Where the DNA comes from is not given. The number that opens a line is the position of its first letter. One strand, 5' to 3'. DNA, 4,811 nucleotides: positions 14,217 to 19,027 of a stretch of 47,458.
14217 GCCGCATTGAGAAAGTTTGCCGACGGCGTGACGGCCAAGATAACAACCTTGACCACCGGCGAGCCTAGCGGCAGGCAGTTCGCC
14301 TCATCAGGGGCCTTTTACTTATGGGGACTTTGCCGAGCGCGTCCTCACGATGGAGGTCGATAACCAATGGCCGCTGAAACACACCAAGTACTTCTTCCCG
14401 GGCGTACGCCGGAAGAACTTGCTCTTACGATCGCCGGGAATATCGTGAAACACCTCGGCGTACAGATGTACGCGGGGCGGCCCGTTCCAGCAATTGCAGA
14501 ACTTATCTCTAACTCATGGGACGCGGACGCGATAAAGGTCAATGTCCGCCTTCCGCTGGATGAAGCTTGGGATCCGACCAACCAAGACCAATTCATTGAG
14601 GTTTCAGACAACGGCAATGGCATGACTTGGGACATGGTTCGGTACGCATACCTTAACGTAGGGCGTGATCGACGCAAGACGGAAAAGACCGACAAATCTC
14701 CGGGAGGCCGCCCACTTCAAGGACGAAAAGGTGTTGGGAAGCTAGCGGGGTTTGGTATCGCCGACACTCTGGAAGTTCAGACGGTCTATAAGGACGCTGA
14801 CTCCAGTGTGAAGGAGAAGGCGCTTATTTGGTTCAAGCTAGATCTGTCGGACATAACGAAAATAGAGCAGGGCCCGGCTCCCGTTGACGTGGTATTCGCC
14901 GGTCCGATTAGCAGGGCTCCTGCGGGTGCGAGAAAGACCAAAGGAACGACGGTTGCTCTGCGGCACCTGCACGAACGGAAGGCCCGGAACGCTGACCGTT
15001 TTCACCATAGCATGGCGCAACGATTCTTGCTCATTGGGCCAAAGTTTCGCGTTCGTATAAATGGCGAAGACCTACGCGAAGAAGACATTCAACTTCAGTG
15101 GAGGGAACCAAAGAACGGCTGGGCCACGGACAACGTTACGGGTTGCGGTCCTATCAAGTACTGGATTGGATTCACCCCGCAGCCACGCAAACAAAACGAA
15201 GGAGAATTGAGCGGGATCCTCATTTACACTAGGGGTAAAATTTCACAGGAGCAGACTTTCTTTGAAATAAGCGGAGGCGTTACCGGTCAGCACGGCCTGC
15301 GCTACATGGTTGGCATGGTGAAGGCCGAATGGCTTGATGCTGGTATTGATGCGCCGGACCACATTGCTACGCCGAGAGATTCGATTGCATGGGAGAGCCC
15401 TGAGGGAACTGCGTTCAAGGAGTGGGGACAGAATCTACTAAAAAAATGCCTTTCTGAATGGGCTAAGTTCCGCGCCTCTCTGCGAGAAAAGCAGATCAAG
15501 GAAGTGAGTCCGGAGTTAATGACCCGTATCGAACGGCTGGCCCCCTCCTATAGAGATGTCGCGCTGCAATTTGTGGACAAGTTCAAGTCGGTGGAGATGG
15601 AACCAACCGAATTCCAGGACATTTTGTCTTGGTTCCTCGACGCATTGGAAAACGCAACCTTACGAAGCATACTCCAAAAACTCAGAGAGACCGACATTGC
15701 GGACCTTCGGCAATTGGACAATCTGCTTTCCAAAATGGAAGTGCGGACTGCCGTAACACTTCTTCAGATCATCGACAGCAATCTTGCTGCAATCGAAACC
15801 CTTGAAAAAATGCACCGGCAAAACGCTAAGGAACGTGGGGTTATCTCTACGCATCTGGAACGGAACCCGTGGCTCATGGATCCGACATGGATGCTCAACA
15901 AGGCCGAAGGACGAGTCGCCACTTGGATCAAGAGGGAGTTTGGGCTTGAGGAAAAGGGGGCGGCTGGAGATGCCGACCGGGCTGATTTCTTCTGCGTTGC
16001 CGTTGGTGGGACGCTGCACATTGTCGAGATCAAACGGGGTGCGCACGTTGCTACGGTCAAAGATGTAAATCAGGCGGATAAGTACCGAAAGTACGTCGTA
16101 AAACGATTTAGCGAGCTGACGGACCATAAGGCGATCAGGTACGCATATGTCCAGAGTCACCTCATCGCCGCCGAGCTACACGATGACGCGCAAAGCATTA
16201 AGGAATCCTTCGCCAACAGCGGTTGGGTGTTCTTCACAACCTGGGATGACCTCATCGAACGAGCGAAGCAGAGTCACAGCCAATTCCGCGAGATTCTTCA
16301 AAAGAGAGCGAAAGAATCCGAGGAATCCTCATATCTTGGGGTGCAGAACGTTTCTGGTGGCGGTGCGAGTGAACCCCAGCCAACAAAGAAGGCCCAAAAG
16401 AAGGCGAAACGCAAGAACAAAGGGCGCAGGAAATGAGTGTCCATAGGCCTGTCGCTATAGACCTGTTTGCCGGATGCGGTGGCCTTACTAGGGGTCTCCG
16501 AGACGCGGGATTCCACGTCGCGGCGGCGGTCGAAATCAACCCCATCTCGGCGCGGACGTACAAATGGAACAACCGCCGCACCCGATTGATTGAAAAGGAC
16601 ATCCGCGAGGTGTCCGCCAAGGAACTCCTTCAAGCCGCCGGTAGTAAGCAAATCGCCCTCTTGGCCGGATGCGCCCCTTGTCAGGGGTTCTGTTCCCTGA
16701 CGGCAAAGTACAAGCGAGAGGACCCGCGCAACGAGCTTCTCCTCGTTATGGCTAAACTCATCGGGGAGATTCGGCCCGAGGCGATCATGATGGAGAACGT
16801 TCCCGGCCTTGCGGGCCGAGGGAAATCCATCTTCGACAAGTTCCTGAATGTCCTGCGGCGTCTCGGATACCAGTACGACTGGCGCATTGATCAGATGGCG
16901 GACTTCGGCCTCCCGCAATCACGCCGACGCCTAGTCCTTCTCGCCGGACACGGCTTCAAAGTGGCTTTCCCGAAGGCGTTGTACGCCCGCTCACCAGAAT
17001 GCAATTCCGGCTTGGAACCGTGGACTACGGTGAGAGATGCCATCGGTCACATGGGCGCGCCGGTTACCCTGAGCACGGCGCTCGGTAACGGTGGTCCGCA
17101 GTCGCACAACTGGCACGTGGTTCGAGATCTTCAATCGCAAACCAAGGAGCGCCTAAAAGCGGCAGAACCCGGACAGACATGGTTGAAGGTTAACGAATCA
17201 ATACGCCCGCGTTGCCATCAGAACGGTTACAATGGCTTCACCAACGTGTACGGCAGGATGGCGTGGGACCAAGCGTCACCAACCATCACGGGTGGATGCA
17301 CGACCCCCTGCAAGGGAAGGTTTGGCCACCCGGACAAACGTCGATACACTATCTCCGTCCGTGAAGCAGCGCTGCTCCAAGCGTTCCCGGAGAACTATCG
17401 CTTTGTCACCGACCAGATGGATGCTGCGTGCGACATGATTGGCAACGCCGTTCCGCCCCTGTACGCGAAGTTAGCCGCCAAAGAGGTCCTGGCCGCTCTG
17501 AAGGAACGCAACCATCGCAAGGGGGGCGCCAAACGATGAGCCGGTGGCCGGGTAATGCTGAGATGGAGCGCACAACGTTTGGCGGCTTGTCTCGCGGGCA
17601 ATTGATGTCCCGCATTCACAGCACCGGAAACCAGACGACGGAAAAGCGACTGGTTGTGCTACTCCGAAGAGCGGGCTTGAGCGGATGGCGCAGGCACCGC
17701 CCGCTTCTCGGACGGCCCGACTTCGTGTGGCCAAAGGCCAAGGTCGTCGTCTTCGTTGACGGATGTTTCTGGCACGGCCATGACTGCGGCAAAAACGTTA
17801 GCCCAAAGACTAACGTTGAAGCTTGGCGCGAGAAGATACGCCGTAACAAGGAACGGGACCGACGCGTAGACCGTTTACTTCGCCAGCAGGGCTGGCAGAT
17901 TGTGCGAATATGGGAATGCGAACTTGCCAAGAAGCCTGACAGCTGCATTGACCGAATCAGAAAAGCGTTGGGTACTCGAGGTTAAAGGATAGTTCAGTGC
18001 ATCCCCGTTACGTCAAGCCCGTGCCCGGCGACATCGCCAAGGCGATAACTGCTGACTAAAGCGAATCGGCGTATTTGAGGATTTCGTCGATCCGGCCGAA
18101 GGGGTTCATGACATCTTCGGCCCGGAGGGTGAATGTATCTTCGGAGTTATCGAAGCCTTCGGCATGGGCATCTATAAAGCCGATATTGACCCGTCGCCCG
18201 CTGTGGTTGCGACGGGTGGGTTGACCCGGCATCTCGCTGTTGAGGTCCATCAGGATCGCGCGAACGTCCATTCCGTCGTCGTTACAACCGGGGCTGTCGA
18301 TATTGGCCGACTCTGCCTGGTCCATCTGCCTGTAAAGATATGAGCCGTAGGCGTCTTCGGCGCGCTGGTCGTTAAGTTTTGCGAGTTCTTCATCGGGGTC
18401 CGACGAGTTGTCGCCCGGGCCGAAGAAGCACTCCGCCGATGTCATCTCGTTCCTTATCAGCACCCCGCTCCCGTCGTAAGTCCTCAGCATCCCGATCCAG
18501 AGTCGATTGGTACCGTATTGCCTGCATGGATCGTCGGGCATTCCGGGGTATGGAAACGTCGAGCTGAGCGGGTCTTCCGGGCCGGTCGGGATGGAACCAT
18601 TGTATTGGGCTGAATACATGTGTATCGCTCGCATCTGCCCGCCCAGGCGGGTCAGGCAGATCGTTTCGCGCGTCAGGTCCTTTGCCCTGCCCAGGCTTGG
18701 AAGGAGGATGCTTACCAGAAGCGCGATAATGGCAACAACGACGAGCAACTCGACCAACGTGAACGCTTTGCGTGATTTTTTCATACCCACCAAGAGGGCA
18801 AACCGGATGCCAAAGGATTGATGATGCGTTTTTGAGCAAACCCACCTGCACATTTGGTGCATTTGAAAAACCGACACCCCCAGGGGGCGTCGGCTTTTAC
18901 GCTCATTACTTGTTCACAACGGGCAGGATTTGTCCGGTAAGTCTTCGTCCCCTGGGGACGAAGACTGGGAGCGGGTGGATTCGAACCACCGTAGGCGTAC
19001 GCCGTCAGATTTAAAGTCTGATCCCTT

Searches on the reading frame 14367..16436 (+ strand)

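Call 12: search_protein_families(library=pfam, proteins=[window:14367-16436:+])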
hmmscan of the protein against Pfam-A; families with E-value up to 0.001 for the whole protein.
window:14367-16436:+ (689 aa): 1 family
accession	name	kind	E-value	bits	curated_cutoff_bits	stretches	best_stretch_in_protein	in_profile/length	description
PF13589.12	HATPase_c_3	-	1.8e-16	60.9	25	1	41-146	5-99/137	Histidine kinase-, DNA gyrase B-, and HSP90-like ATPase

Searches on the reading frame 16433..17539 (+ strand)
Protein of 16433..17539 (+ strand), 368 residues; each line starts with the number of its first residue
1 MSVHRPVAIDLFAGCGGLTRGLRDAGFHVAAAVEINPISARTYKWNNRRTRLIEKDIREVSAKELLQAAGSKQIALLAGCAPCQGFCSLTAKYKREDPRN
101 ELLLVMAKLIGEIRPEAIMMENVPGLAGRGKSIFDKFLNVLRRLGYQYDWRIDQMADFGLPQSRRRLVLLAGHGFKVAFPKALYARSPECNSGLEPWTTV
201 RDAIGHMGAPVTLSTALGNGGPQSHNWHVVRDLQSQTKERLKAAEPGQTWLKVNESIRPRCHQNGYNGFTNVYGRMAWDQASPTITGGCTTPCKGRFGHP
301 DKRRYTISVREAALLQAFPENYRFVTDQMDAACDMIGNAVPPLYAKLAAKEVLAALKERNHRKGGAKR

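Call 12: search_protein_families(library=pfam, proteins=[window:16433-17539:+])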
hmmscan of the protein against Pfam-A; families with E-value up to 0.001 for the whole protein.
window:16433-17539:+ (368 aa): 1 family
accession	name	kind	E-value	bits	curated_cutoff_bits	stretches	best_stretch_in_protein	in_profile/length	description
PF00145.23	DNA_methylase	-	2.3e-54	185.4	22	1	9-352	4-322/324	C-5 cytosine-specific DNA methylase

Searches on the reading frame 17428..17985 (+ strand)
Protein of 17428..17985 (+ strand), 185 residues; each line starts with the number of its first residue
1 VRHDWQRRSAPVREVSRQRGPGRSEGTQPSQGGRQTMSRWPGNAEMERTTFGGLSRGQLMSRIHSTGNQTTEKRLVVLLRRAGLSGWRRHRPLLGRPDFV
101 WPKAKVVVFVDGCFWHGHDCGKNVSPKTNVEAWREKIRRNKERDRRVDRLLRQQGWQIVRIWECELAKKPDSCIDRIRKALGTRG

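Call 12: search_protein_families(library=pfam, proteins=[window:17428-17985:+])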
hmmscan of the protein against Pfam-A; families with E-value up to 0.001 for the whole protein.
window:17428-17985:+ (185 aa): 3 families
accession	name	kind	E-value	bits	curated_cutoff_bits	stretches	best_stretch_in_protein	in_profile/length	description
PF03852.21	Vsr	-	1.7e-20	73.1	27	1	55-121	8-73/74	DNA mismatch endonuclease Vsr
PF04480.18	DUF559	-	1.5e-07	31.7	20.6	1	131-181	58-108/109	Protein of unknown function (DUF559)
PF18741.7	MTES_1575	-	7.7e-07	29.5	38.2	1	138-181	53-96/96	REase_MTES_1575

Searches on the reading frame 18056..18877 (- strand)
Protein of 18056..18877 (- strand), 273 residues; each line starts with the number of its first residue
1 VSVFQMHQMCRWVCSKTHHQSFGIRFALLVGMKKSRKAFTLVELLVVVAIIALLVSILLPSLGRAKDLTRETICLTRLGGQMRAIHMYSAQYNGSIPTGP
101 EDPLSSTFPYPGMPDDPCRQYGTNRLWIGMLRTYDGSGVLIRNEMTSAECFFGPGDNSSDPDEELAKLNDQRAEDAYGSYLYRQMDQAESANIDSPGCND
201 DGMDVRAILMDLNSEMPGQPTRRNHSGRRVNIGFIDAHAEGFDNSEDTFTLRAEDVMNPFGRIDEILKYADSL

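Call 12: search_protein_families(library=pfam, proteins=[window:18056-18877:-])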
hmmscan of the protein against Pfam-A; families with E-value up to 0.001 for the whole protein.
window:18056-18877:- (273 aa): 1 family
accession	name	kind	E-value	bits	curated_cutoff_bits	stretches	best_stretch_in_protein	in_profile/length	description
PF07963.17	N_methyl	-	2.3e-07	30.5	21.2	1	34-59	2-27/27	Prokaryotic N-terminal methylation motif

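Call 33: list_cluster_members(proteins=[P0002, window:18056-18877:-, window:21931-26469:-, window:27353-28342:-, window:28467-30041:-, window:16433-17539:+, window:14367-16436:+, window:13365-14060:+, window:11759-12169:+, window:44680-46110:-])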
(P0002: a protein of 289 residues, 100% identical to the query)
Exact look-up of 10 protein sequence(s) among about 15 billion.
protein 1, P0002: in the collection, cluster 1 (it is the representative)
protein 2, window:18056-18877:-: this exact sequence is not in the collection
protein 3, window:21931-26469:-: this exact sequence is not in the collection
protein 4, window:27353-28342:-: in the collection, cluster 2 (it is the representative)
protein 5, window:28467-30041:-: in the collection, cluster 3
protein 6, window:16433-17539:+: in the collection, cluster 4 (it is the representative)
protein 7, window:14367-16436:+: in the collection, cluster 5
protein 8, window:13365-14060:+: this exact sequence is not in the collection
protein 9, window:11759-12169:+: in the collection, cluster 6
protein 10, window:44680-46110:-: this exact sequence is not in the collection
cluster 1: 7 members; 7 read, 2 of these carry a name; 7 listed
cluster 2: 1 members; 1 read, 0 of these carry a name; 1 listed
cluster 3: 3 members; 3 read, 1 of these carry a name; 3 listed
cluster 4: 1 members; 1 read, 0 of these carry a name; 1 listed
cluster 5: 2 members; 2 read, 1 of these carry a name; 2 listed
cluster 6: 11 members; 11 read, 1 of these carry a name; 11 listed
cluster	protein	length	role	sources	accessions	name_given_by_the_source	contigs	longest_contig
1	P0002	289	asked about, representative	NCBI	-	-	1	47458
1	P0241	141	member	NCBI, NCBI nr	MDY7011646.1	MAG: hypothetical protein SVV80_12990, partial [Planctomycetota bacterium] | hypothetical protein [Planctomycetota bacterium]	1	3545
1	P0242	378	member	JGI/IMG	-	predicted dehydrogenase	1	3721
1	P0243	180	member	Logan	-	-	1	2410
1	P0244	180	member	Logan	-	-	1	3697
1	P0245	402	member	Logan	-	-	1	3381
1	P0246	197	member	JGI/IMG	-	-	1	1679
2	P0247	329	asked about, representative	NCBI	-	-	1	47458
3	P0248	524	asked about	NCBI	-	-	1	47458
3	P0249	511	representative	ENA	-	-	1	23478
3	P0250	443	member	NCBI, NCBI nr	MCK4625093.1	MAG: polysaccharide biosynthesis/export family protein, partial [Phycisphaerae bacterium] | polysaccharide biosynthesis/export family protein [Phycisphaerae bacterium]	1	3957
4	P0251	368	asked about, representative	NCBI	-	-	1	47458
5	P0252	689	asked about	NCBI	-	-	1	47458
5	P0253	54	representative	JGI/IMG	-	hypothetical protein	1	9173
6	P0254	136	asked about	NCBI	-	-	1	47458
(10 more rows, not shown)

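Call 36: list_cluster_members(proteins=[window:18056-18784:-, window:18056-18790:-, window:18056-18793:-, window:18056-18853:-, window:18056-18862:-])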
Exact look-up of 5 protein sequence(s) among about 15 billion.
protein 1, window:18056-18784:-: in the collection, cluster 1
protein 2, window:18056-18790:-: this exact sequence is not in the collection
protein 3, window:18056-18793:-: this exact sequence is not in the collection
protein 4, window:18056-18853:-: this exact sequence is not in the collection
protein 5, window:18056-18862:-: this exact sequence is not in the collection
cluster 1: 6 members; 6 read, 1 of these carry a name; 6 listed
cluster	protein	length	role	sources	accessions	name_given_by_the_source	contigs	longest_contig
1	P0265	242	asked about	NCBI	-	-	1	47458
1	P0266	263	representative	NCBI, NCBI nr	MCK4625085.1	MAG: type II secretion system protein [Phycisphaerae bacterium] | type II secretion system protein [Phycisphaerae bacterium]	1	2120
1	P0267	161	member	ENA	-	-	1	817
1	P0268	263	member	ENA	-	-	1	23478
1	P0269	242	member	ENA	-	-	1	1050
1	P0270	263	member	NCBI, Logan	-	-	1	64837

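Call 37: find_encoding_contigs(protein=P0270, flank=10000, max_places=4)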
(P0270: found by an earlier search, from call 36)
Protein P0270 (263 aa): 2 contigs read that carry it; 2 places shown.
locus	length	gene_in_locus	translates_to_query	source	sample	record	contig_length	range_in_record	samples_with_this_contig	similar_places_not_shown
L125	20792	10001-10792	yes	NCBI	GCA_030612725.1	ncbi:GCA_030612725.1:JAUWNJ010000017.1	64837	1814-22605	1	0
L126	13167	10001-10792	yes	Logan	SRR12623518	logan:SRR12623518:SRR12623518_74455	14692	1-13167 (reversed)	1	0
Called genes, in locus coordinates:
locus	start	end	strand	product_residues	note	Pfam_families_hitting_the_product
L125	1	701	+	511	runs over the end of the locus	PF02563:Poly_export, PF10531:SLBB (faint), PF22461:SLBB_2 (faint)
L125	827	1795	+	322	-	PF09721:Exosortase_EpsH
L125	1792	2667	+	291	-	-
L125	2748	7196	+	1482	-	PF00515:TPR_1 (faint), PF07719:TPR_2 (faint), PF12895:ANAPC3 (faint), PF14559:TPR_19 (weak), PF13432:TPR_16 (weak), PF14559:TPR_19, PF13424:TPR_12 (weak), PF13432:TPR_16 (weak), +17 more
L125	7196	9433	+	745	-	PF10609:ParA (faint), PF13614:AAA_31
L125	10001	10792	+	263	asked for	PF07963:N_methyl (weak)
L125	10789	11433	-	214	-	PF01965:DJ-1_PfpI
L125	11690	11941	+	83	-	-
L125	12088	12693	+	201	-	-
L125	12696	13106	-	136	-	PF08753:NikR_C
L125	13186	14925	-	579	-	PF00890:FAD_binding_2, PF01134:GIDA (weak), PF01266:DAO, PF07992:Pyr_redox_2 (weak), PF12831:FAD_oxidored, PF13450:NAD_binding_8 (weak)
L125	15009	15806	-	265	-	PF01381:HTH_3, PF12844:HTH_19, PF13413:HTH_25 (weak), PF13560:HTH_31, PF00717:Peptidase_S24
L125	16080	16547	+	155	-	-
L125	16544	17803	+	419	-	PF13191:AAA_16 (weak), PF00005:ABC_tran (weak), PF02463:SMC_N (faint), PF13401:AAA_22 (weak)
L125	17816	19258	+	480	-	PF17289:Terminase_6C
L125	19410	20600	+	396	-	PF02661:Fic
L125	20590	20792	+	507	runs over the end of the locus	PF00089:Trypsin, PF13365:Trypsin_2, PF00595:PDZ (faint), PF13180:PDZ_2, PF17820:PDZ_6 (weak)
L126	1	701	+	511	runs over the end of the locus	PF02563:Poly_export, PF10531:SLBB (faint), PF22461:SLBB_2 (faint)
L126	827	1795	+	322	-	PF09721:Exosortase_EpsH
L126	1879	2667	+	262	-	-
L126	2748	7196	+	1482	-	PF00515:TPR_1 (faint), PF07719:TPR_2 (faint), PF12895:ANAPC3 (faint), PF14559:TPR_19 (weak), PF13432:TPR_16 (weak), PF14559:TPR_19, PF13424:TPR_12 (weak), PF13432:TPR_16 (weak), +17 more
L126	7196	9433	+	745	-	PF10609:ParA (faint), PF13614:AAA_31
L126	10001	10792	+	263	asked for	PF07963:N_methyl (weak)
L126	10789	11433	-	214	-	PF01965:DJ-1_PfpI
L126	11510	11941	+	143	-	-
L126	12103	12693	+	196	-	-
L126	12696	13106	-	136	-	PF08753:NikR_C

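Call 38: find_encoding_contigs(protein=P0266, flank=3000, max_places=4)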
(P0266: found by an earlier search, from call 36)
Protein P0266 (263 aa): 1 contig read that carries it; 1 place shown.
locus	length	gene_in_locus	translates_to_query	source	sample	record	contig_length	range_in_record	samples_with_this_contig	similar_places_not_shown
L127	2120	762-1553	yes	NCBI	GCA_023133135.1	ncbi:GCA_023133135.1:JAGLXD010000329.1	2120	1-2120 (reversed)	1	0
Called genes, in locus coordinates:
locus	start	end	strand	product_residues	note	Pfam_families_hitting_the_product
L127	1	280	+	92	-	PF05635:23S_rRNA_IVP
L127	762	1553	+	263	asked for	PF07963:N_methyl (weak)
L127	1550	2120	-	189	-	PF01965:DJ-1_PfpI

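Call 39: find_encoding_contigs(protein=P0269, flank=3000, max_places=4)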
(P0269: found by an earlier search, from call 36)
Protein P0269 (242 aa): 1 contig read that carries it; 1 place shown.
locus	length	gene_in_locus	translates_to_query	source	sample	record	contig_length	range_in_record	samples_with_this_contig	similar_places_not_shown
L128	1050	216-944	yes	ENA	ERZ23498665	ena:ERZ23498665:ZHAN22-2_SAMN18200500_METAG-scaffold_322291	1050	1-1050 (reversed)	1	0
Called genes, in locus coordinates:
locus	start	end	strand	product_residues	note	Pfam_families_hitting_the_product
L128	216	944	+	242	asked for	PF07963:N_methyl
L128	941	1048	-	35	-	?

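Call 51: find_encoding_contigs(protein=P0245, flank=3000, max_places=3)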
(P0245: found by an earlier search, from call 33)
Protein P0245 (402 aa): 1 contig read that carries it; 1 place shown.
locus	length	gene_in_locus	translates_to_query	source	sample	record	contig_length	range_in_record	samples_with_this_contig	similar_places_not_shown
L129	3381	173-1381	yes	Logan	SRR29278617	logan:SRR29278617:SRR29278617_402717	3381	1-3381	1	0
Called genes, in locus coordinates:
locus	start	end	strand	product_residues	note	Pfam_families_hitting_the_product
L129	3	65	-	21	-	?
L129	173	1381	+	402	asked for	PF01408:GFO_IDH_MocA, PF22725:GFO_IDH_MocA_C3 (weak), PF21252:Glyco_hydro_109_C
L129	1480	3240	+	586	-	-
